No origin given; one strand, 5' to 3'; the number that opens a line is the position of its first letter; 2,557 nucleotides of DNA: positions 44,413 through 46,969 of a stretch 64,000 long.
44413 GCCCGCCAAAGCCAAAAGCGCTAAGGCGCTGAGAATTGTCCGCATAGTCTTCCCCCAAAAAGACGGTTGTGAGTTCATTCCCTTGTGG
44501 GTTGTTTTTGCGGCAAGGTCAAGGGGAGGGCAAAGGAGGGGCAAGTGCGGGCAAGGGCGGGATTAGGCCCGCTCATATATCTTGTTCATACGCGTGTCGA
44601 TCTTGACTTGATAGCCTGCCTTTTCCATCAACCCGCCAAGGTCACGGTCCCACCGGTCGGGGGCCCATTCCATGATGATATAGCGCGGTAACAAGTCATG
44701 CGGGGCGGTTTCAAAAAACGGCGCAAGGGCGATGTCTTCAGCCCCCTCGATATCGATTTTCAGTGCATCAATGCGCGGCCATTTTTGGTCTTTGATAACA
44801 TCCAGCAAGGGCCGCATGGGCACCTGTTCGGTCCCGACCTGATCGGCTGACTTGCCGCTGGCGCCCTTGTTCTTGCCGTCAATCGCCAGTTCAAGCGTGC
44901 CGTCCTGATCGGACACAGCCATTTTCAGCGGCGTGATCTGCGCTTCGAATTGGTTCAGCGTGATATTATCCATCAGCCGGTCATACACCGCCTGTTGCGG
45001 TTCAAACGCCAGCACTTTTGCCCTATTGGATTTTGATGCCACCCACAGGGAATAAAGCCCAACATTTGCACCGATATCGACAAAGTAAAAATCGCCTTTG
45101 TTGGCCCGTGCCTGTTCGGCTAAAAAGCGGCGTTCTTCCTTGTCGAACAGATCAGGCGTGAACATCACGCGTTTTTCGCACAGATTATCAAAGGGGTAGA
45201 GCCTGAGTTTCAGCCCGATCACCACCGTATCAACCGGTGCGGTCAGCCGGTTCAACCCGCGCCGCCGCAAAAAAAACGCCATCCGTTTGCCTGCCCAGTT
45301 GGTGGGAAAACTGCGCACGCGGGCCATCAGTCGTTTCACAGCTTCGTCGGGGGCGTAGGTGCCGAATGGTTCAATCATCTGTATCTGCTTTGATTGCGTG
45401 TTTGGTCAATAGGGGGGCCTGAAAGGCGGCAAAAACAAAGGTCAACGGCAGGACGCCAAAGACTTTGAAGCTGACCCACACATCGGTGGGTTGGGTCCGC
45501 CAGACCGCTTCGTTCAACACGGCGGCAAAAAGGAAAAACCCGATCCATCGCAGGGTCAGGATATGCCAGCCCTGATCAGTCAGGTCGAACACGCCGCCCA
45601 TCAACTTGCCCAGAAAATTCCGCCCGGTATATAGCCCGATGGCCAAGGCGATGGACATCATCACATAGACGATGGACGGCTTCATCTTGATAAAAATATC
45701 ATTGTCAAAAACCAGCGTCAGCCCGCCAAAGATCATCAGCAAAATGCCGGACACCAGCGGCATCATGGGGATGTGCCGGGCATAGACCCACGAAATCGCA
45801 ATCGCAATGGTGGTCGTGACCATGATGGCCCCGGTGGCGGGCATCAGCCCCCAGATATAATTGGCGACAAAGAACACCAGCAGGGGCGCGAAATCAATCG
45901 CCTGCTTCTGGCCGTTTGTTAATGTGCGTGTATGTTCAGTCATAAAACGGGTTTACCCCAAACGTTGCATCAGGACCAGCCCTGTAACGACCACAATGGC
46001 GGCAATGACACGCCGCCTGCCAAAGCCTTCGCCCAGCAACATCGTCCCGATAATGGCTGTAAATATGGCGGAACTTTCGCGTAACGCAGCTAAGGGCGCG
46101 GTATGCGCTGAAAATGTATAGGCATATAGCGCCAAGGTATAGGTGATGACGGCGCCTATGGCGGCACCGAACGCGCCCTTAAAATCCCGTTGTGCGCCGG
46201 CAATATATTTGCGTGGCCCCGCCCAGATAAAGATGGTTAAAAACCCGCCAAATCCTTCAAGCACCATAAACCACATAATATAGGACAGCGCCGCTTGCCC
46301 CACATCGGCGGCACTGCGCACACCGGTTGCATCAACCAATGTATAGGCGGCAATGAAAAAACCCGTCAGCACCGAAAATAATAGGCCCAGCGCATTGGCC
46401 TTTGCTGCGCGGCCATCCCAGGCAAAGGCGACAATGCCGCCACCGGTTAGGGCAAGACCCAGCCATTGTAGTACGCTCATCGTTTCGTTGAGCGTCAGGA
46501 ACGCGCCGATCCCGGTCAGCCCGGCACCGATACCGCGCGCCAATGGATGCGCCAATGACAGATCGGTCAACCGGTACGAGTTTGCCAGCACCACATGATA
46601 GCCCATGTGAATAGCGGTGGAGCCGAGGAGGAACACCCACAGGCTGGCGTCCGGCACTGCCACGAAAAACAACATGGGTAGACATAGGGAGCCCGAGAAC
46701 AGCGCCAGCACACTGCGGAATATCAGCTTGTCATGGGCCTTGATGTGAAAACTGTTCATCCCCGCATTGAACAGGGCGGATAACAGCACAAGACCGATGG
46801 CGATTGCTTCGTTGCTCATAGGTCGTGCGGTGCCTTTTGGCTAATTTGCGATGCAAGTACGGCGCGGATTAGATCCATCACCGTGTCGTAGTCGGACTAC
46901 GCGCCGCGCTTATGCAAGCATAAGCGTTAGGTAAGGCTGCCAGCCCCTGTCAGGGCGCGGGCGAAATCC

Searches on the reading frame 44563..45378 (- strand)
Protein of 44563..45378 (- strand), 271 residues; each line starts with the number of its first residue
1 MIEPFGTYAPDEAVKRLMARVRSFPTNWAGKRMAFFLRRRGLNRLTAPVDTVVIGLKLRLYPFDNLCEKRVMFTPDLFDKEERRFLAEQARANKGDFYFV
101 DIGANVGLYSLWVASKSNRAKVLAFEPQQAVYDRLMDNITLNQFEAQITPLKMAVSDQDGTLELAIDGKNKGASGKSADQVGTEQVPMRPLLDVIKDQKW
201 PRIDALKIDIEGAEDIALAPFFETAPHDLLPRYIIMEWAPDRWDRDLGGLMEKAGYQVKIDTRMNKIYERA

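Call 81: search_protein_families(library=pfam, proteins=[window:44563-45378:-], max_evalue=0.0001)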
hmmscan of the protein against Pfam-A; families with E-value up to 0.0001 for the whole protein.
window:44563-45378:- (271 aa): 3 families
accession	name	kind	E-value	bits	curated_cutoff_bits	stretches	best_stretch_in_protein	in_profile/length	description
PF05050.19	Methyltransf_21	-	1.2e-14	55.3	22.7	1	101-218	1-129/173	Methyltransferase FkbM domain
PF02475.24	TRM5-TYW2_MTfase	-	1.6e-08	35.1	28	1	69-158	15-99/164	TRM5/TYW2 methyltransferase domain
PF05575.17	V_cholerae_RfbT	-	5.8e-06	26.3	27.9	1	78-241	65-231/286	Vibrio cholerae RfbT protein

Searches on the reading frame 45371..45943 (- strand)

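Call 81: search_protein_families(library=pfam, proteins=[window:45371-45943:-], max_evalue=0.0001)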
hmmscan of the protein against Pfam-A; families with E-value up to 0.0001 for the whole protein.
window:45371-45943:- (190 aa): 1 family
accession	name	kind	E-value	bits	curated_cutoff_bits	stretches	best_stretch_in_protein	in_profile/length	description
PF04279.20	IspA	-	7.5e-58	196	28.7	1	13-184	2-174/176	Intracellular septation protein A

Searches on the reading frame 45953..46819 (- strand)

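Call 81: search_protein_families(library=pfam, proteins=[window:45953-46819:-], max_evalue=0.0001)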
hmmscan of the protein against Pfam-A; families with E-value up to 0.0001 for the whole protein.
window:45953-46819:- (288 aa): 1 family
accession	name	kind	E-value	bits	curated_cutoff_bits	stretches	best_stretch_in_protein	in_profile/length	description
PF00892.27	EamA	-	3.8e-06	27.7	28.2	0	144-284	2-133/135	EamA-like transporter family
